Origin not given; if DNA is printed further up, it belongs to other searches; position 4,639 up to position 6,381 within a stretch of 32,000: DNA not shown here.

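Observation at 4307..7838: Uncharacterised three-gene operon (161 aa / 480 aa / 539-aa P-loop NTPase) next to the RM cassette: candidate novel defence system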

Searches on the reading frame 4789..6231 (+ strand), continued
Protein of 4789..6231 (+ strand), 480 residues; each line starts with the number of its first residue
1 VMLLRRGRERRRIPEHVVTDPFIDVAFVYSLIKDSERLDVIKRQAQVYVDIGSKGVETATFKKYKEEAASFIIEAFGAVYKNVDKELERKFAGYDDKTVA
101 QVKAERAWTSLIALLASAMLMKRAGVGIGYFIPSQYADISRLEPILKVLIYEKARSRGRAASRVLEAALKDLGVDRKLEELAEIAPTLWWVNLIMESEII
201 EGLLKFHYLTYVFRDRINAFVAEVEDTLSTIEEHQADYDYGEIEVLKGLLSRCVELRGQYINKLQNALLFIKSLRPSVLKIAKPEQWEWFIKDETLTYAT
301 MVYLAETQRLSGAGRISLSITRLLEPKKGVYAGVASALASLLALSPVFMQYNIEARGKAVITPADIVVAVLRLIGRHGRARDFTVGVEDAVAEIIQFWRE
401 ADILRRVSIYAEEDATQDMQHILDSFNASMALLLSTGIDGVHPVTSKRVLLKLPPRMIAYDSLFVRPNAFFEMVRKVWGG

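Call 78: search_protein_families(library=padloc, proteins=[L108:6081-7370:-, L108:4810-6063:-, L106:7088-9202:+, L106:4870-6360:-, L106:13144-13746:+, L109:3119-6916:+, L109:6919-8991:+, L109:1500-3122:+, L106:11441-13186:+], max_evalue=0.01)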
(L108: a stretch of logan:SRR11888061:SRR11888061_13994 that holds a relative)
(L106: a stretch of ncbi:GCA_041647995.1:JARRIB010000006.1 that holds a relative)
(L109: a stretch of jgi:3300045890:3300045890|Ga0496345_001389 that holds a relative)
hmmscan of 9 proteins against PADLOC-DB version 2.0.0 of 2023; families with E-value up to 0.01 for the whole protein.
L108:6081-7370:- (429 aa): 0 families

L108:4810-6063:- (417 aa): 42 families (the best 25 are shown)
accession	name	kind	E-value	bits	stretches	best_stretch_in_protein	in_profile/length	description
PDLC03322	MTase_II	-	6e-25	86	1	34-393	32-415/446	Type II methyltransferase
PDLC03362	MTase_II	-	6.5e-22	76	2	33-113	38-118/438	Type II methyltransferase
PDLC03224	MTase_II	-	1.2e-20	71.9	2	40-295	69-338/481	Type II methyltransferase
PDLC03380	MTase_II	-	1.5e-20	71.8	1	33-105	26-98/393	Type II methyltransferase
PDLC03364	MTase_II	-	3.2e-20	70.4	1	33-287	27-273/380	Type II methyltransferase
PDLC03377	MTase_II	-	2.2e-18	64.1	1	33-283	90-347/504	Type II methyltransferase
PDLC03239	MTase_II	-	6.6e-17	59.3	2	30-106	57-135/442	Type II methyltransferase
PDLC03350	MTase_II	-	6e-16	56.7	2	17-104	210-294/312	Type II methyltransferase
PDLC03353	MTase_II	-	8.7e-16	56.2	2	37-103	183-248/260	Type II methyltransferase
PDLC03319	MTase_II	-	6.9e-12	42.9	1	50-147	10-104/503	Type II methyltransferase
PDLC03351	MTase_II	-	1.2e-11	42.4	1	42-97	125-180/348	Type II methyltransferase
PDLC03325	MTase_II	-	7.8e-11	39.3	1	38-124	67-151/426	Type II methyltransferase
PDLC03369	MTase_II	-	1.7e-10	38.3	1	33-133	109-208/532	Type II methyltransferase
PDLC03360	MTase_II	-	4.2e-10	37.2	1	331-415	359-441/441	Type II methyltransferase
PDLC03312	MTase_II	-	8.2e-10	35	1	36-106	192-857/1344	Type II methyltransferase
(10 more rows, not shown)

L106:7088-9202:+ (704 aa): 0 families

L106:4870-6360:- (496 aa): 0 families

L106:13144-13746:+ (200 aa): 0 families

L109:3119-6916:+ (1265 aa): 61 families (the best 25 are shown)
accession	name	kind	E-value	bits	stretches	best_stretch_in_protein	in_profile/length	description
PDLC03960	SngC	-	1.6e-26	91.3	2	905-1009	272-375/720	-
PDLC02896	DpdJ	-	3.7e-18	62.7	2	387-536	119-282/1487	DpdJ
PDLC02503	BrxHI|BrxHII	-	1.6e-14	51.1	1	919-1050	269-393/698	BrxHI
PDLC01252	Cas3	-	1.8e-12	45.3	1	449-633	1-139/324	CAS-I; effector_G3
PDLC02569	DrmA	-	1e-11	41.4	1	933-1005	812-884/1095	DrmA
PDLC01710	Cas3a1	-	1.4e-11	41.6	1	430-632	198-370/745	Cas3_1_CAS-I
PDLC03928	PsyrT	-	1.6e-11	41.2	1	929-1151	271-479/689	-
PDLC00938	Cas3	-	4.9e-11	40.4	1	449-633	1-151/358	CRISPR-associated helicase Cas3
PDLC02501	BrxHI|BrxHII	-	2.3e-10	37.2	1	926-1040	275-385/925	BrxHI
PDLC01770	Cas3g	-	8.4e-10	35.7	1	921-1001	274-348/733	-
PDLC02570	DrmA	-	1.5e-09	34.7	2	936-1000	568-631/851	DrmA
PDLC02897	DpdJ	-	1.5e-09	34.2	1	926-997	384-454/1570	DpdJ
PDLC01439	typeIV_DinG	-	1.7e-08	31.6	1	436-619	25-199/575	CAS-IV-A; associated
PDLC01769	Cas3g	-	9.8e-08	29.1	1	947-1013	325-388/836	-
PDLC00937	Cas3d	-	5.8e-07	27.1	1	437-638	4-177/357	"CRISPR-associated helicase Cas3, subtype CYANO"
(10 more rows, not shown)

L109:6919-8991:+ (690 aa): 0 families

L109:1500-3122:+ (540 aa): 5 families
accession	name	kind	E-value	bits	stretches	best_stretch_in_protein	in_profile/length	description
PDLC04140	mad8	-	2.9e-05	21.7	1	59-142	27-86/314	mads_8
PDLC00290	PtuA1|PtuA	-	0.0035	14.8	1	59-99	23-61/414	AAA ATPase domain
PDLC04164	AriA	-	0.0053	14.4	0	54-87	22-55/253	-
PDLC02422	PprDinG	-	0.0088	12.2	0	64-100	198-234/930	-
PDLC00269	PtuA1|PtuA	-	0.0098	13.2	0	57-120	30-91/446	AAA ATPase domain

L106:11441-13186:+ (581 aa): 1 family
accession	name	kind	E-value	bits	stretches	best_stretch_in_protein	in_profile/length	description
PDLC04140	mad8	-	0.0053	14.3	0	57-281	29-237/314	mads_8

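Call 90: search_solved_structures(query=L108:6081-7370:-, max_evalue=1)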
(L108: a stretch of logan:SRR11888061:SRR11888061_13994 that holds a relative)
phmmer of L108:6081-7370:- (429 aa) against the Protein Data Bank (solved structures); distinct sequences matched with E-value up to 1: 0.

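Call 91: search_solved_structures(query=L106:7088-9202:+, max_evalue=1)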
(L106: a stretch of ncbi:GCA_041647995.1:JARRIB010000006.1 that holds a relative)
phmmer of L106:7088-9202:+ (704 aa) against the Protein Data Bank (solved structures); distinct sequences matched with E-value up to 1: 0.

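Call 92: search_solved_structures(query=L109:6919-8991:+, max_evalue=1)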
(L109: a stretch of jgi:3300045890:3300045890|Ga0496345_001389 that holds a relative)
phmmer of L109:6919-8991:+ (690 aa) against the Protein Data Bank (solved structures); distinct sequences matched with E-value up to 1: 2.
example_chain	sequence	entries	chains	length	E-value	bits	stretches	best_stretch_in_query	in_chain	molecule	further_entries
9sob_J32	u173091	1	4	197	0.58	11.5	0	520-571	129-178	Nuclear pore complex protein NUP62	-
9sob_J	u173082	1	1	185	0.88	10.9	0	519-570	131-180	Nuclear pore complex protein NUP62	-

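Call 93: find_related_loci(query=A2, collection=viral_contigs, flank=10000)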
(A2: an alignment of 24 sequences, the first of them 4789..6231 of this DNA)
Query A2 (480 aa) in viral_contigs; peptide patterns used: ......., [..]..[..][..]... (x = any residue, [..] = any of these).
15 stretches matched a pattern, but none encodes a relative of the query by tblastn (E <= 1e-3).

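Call 94: list_cluster_members(proteins=[P0070, P0062, P0067, P0061, P0002, P0030])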
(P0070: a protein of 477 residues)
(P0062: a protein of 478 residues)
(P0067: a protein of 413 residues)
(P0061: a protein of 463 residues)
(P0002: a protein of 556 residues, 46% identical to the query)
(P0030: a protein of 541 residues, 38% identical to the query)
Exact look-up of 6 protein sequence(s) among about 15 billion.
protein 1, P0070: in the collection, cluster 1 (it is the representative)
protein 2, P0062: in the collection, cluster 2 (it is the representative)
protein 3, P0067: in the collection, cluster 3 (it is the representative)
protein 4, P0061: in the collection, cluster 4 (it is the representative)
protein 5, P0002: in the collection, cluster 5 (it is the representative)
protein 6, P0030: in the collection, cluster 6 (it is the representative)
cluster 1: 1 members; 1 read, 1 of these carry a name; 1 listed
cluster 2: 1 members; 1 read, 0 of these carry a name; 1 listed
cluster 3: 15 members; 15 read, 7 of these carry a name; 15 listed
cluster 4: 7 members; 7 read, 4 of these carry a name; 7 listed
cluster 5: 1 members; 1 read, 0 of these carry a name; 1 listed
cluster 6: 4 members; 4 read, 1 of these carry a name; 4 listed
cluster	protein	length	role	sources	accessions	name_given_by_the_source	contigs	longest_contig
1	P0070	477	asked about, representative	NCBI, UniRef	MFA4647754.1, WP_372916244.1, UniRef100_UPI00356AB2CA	hypothetical protein P8X24_11005 [Pyrococcus kukulkanii] | hypothetical protein n=1 Tax=Pyrococcus kukulkanii TaxID=1609559 RepID=UPI00356AB2CA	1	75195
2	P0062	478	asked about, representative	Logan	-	-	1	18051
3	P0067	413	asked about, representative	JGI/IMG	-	hypothetical protein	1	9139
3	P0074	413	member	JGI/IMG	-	hypothetical protein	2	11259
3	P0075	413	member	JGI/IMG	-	hypothetical protein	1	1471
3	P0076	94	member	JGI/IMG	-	hypothetical protein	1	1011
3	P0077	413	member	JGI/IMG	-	hypothetical protein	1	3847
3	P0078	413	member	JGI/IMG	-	hypothetical protein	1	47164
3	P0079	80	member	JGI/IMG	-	hypothetical protein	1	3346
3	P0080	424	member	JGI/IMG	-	-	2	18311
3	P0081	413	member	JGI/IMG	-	-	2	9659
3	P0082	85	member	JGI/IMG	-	-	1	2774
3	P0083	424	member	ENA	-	-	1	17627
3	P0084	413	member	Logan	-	-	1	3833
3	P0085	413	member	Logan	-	-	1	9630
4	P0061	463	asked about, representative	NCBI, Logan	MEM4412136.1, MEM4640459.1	MAG: hypothetical protein QXT93_11350 [Thermofilum sp.]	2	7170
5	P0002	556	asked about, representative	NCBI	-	-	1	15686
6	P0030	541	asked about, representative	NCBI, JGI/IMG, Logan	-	hypothetical protein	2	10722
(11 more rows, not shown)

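Call 102: fold_search(model_id=the predicted structure, library=viral)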
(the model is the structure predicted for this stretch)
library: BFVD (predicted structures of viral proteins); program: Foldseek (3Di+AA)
matches with E <= 10: 148; with E <= 0.001: 0
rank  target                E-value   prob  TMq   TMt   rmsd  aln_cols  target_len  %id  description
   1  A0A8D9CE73            1.8e-01  0.16  0.13  0.16  41.1       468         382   10  Uncharacterized protein [uncultured marine phage]
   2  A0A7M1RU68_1          5.3e-01  0.06  0.11  0.06  26.2       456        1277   10  NTF2 domain-containing protein [uncultured phage cr272_1]
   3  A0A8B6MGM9            6.9e-01  0.06  0.12  0.09  22.9       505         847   10  (no name in the UniProt tables at hand)
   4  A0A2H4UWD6            9.3e-01  0.15  0.14  0.11  15.9       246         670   12  DEXDc helicase-primase [Bodo saltans virus]
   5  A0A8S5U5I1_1          1.3e+00  0.05  0.15  0.09  21.0       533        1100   12  RNA polymerase (Fragment) [Podoviridae sp. cthJQ11]
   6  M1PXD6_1              1.5e+00  0.04  0.12  0.08  46.3       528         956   12  (no name in the UniProt tables at hand)
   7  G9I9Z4                1.8e+00  0.02  0.10  0.10  30.4       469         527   15  (no name in the UniProt tables at hand)
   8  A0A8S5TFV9            1.8e+00  0.04  0.12  0.11  62.1       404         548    9  STRUCTURAL MAINTENANCE OF CHROMOSOMES PROTEIN [Phage sp. ctL4h4]
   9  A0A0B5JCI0            1.9e+00  0.03  0.12  0.12  21.6       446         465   11  Ankyrin repeat protein [Pandoravirus inopinatum]
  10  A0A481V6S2            2.0e+00  0.03  0.10  0.10  39.6       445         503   13  Internal virion protein (Fragment) [Escherichia phage HZP2]
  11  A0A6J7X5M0            2.0e+00  0.03  0.11  0.06  24.8       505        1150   12  Uncharacterized protein (Fragment) [uncultured Caudovirales phage]
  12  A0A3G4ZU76            2.0e+00  0.02  0.10  0.11  23.5       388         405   10  Transmembrane protein [Barrevirus sp.]
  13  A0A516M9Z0            2.0e+00  0.02  0.13  0.13  21.9       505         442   11  (no name in the UniProt tables at hand)
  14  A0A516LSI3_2          2.0e+00  0.02  0.10  0.06  26.8       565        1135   13  (no name in the UniProt tables at hand)
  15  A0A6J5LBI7            2.2e+00  0.03  0.14  0.13  28.8       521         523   13  Bacteriophage lambda, GpH, tail tape measure, N-terminal [uncultured Caudovirales phage]
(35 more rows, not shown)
